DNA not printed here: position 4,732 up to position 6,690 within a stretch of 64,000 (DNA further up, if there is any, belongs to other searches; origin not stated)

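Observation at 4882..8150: Tandem paralogous membrane proteins with an unrecognised conserved loop motif (GQFPVRW…YGYGYP…NF(Y/L)YP)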

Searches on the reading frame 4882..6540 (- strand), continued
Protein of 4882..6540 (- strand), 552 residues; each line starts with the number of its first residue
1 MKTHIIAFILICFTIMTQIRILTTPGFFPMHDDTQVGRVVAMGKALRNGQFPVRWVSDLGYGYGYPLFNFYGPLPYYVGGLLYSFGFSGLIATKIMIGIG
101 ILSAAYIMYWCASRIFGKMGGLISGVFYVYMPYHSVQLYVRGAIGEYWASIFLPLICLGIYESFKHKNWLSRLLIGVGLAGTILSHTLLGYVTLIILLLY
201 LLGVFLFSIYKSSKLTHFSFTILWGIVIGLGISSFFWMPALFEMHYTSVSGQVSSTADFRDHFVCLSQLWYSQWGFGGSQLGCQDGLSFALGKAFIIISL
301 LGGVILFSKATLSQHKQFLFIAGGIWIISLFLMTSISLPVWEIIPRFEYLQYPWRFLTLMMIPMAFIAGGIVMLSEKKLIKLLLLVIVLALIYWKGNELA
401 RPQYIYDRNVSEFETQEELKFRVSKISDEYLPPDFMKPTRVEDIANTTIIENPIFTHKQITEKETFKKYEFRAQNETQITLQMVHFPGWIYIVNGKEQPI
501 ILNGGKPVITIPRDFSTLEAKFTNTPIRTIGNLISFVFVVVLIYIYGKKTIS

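Call 37: search_protein_families(library=pfam, proteins=[P0011, P0073, P0075, P0098], max_evalue=0.1)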
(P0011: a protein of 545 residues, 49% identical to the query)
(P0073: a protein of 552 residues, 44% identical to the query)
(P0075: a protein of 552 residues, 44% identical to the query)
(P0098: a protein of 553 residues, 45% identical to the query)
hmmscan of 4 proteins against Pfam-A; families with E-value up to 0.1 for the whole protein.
P0011 (545 aa): 2 families
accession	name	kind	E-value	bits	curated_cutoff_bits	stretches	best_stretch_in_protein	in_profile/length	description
PF10131.15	PTPS_related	-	1.3e-13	50.7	26.4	1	67-412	1-324/621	6-pyruvoyl-tetrahydropterin synthase related domain; membrane protein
PF09586.16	YfhO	-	1.2e-07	30.9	28.5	1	94-392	94-385/835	Bacterial membrane protein YfhO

P0073 (552 aa): 2 families
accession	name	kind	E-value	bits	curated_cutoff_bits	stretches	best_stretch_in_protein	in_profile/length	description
PF10131.15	PTPS_related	-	1.9e-10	40.3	26.4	1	67-396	1-305/621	6-pyruvoyl-tetrahydropterin synthase related domain; membrane protein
PF09586.16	YfhO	-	6e-10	38.6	28.5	1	91-406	91-395/835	Bacterial membrane protein YfhO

P0075 (552 aa): 3 families
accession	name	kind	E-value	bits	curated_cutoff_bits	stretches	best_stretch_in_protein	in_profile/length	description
PF09586.16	YfhO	-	4.2e-11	42.4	28.5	1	146-404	146-393/835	Bacterial membrane protein YfhO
PF10131.15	PTPS_related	-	3.5e-09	36.1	26.4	1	67-412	1-319/621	6-pyruvoyl-tetrahydropterin synthase related domain; membrane protein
PF11658.13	CBP_BcsG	-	0.026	13.5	24.8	1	295-401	25-134/516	Cellulose biosynthesis protein BcsG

P0098 (553 aa): 2 families
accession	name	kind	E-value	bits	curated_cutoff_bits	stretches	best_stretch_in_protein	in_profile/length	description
PF09586.16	YfhO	-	2.6e-10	39.8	28.5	2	148-391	148-377/835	Bacterial membrane protein YfhO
PF10131.15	PTPS_related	-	5.2e-07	29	26.4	1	67-391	1-303/621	6-pyruvoyl-tetrahydropterin synthase related domain; membrane protein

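Call 39: find_encoding_contigs(protein=P0094, flank=10000, max_places=2)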
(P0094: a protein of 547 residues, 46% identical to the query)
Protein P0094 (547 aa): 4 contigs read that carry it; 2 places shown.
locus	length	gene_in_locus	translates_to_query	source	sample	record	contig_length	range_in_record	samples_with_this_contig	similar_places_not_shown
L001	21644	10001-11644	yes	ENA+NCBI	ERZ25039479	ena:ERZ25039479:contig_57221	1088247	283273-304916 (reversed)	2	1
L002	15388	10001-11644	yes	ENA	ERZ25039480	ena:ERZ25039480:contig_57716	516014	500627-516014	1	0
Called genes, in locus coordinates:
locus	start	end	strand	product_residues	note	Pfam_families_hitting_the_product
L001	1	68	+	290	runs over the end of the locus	PF01370:Epimerase, PF04321:RmlD_sub_bind, PF02719:Polysacc_synt_2 (weak)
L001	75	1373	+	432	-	PF03446:NAD_binding_2 (faint), PF03721:UDPG_MGDP_dh_N, PF00984:UDPG_MGDP_dh, PF03720:UDPG_MGDP_dh_C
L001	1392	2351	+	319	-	PF01073:3Beta_HSD (weak), PF01370:Epimerase, PF02719:Polysacc_synt_2, PF04321:RmlD_sub_bind, PF16363:GDP_Man_Dehyd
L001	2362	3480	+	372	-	PF00535:Glycos_transf_2, PF04138:GtrA_DPMS_TM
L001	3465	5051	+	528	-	PF13231:PMT_2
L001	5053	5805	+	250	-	PF00535:Glycos_transf_2, PF10111:Glyco_tranf_2_2 (weak)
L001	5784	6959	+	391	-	PF26314:MptA_B_family, PF09594:GT87 (weak)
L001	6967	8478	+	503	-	PF13231:PMT_2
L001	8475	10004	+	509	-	-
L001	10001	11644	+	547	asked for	-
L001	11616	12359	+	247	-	PF00535:Glycos_transf_2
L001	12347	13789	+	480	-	PF01943:Polysacc_synt, PF13440:Polysacc_synt_3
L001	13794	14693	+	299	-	PF00535:Glycos_transf_2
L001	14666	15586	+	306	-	PF00535:Glycos_transf_2, PF13641:Glyco_tranf_2_3, PF13632:Glyco_trans_2_3 (weak)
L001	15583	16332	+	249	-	PF00535:Glycos_transf_2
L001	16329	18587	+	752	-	PF09586:YfhO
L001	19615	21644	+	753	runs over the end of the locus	PF09586:YfhO, PF20176:DUF6541 (faint), PF09586:YfhO (weak)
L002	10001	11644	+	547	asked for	-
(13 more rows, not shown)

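Call 40: find_encoding_contigs(protein=P0059, flank=10000, max_places=2)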
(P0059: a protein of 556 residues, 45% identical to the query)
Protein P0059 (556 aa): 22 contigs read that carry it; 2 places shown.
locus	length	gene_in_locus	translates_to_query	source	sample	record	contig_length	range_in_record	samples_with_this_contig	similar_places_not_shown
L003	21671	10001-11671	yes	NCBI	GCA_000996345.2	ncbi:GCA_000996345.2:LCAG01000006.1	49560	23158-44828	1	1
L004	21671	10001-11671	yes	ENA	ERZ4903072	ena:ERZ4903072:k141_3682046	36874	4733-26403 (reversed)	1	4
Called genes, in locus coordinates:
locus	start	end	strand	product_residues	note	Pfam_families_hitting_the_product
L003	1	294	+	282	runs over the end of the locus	PF01370:Epimerase, PF04321:RmlD_sub_bind, PF07993:NAD_binding_4 (faint), PF01073:3Beta_HSD (weak), PF16363:GDP_Man_Dehyd (weak)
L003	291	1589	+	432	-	PF03446:NAD_binding_2 (faint), PF03721:UDPG_MGDP_dh_N, PF03807:F420_oxidored (faint), PF00984:UDPG_MGDP_dh, PF03720:UDPG_MGDP_dh_C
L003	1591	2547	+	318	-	PF01073:3Beta_HSD (weak), PF01370:Epimerase, PF02719:Polysacc_synt_2, PF04321:RmlD_sub_bind, PF16363:GDP_Man_Dehyd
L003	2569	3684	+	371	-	PF00535:Glycos_transf_2, PF04138:GtrA_DPMS_TM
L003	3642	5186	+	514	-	PF13231:PMT_2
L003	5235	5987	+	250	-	PF00535:Glycos_transf_2, PF10111:Glyco_tranf_2_2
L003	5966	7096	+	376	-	PF26314:MptA_B_family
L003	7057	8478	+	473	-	PF13231:PMT_2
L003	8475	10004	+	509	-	-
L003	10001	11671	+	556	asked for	-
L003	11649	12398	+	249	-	PF00535:Glycos_transf_2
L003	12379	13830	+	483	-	PF01943:Polysacc_synt, PF13440:Polysacc_synt_3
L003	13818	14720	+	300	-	PF00535:Glycos_transf_2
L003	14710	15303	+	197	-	-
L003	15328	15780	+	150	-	PF01371:Trp_repressor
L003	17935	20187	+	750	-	PF09586:YfhO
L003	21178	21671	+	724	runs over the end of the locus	PF09586:YfhO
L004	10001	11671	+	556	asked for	-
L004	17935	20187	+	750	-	PF09586:YfhO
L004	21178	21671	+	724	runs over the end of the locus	PF09586:YfhO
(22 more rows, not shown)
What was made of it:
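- Closest known: YfhO. Different: Separate 750-aa YfhO genes coexist in these genomes (calls 39, 40), so P1 and P2 are a distinct subfamily.
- The whole operon order is kept at about 45% protein identity (calls 39, 40).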

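Call 41: find_related_loci(query=A1, collection=genome_contigs, flank=6000)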
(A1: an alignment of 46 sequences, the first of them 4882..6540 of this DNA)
Query A1 (552 aa) in genome_contigs; peptide patterns used: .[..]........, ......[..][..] (x = any residue, [..] = any of these).
139 stretches matched a pattern; 128 encode a relative of the query (tblastn E <= 1e-3); the best 80 are kept; 80 distinct loci.
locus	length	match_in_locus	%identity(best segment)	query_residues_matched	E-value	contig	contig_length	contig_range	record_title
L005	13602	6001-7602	49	19-552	8e-167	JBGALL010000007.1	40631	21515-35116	MAG: Candidatus Woesebacteria bacterium isolate MAG_MBR_H10.109 MBRH10-109_opera_contig_3580, whole genome shotgun seque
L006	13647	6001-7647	47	5-552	3e-158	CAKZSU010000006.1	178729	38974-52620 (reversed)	MAG: uncultured Patescibacteria group bacterium isolate N1_Bin_METABAT__44_1 genome assembly, contig: c_000002577598, wh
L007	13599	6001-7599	46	19-550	3e-162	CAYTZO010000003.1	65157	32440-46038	MAG TPA_asm: uncultured Gammaproteobacteria bacterium isolate SRP093762_co1_179 genome assembly, contig: NODE_278_length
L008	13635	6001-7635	46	9-552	2e-155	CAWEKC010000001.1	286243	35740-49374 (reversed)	MAG: Candidatus Gottesmanbacteria bacterium isolate MFD05942.bin.1.195 genome assembly, contig: contig_12616, whole geno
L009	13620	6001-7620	46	4-549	1e-154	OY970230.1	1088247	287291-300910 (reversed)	MAG: Candidatus Gottesmanbacteria bacterium isolate MFD01689.bin.c.3 genome assembly, chromosome: 1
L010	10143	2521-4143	46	1-549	1e-154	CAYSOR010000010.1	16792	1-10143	MAG TPA_asm: uncultured Gammaproteobacteria bacterium isolate binchicken_co266_188 genome assembly, contig: NODE_5667_le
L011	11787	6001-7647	45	1-548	1e-152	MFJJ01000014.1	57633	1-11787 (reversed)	MAG: Candidatus Gottesmanbacteria bacterium RIFCSPHIGHO2_01_FULL_46_14 rifcsphigho2_01_scaffold_1741, whole genome shotg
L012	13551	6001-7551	48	1-550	1e-152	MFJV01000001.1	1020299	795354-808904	MAG: Candidatus Gottesmanbacteria bacterium RIFCSPLOWO2_01_FULL_43_11b rifcsplowo2_01_scaffold_30, whole genome shotgun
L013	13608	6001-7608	46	18-552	2e-152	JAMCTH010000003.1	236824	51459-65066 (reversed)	MAG: Patescibacteria group bacterium isolate FK_Sedi_A_Bin.175 NODE_28_length_236824_cov_6.16695, whole genome shotgun s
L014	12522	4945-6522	48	26-550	9e-152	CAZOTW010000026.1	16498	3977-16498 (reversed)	MAG TPA_asm: uncultured Gammaproteobacteria bacterium isolate SRP080215_co1_129 genome assembly, contig: NODE_2594_lengt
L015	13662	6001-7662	45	2-552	2e-151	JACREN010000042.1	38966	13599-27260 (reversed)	MAG: Candidatus Gottesmanbacteria bacterium isolate NC_groundwater_1700_Pr3_B-0.1um_46_16 SR-2_scaffold_141_3134127, who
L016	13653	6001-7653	45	1-549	2e-151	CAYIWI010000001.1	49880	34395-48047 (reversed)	MAG TPA_asm: uncultured Gammaproteobacteria bacterium isolate ERP119705_co3_560 genome assembly, contig: NODE_531_length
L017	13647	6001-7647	45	1-549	7e-151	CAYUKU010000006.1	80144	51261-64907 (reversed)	MAG TPA_asm: uncultured Gammaproteobacteria bacterium isolate binchicken_co58_53 genome assembly, contig: NODE_235_lengt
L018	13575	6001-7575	44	9-552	3e-151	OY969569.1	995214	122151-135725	MAG: Candidatus Gottesmanbacteria bacterium isolate MFD03899.bin.c.1 genome assembly, chromosome: 1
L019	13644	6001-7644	45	1-549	6e-151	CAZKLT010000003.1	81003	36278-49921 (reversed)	MAG TPA_asm: uncultured Gammaproteobacteria bacterium isolate SRP237561_co1_402 genome assembly, contig: NODE_391_length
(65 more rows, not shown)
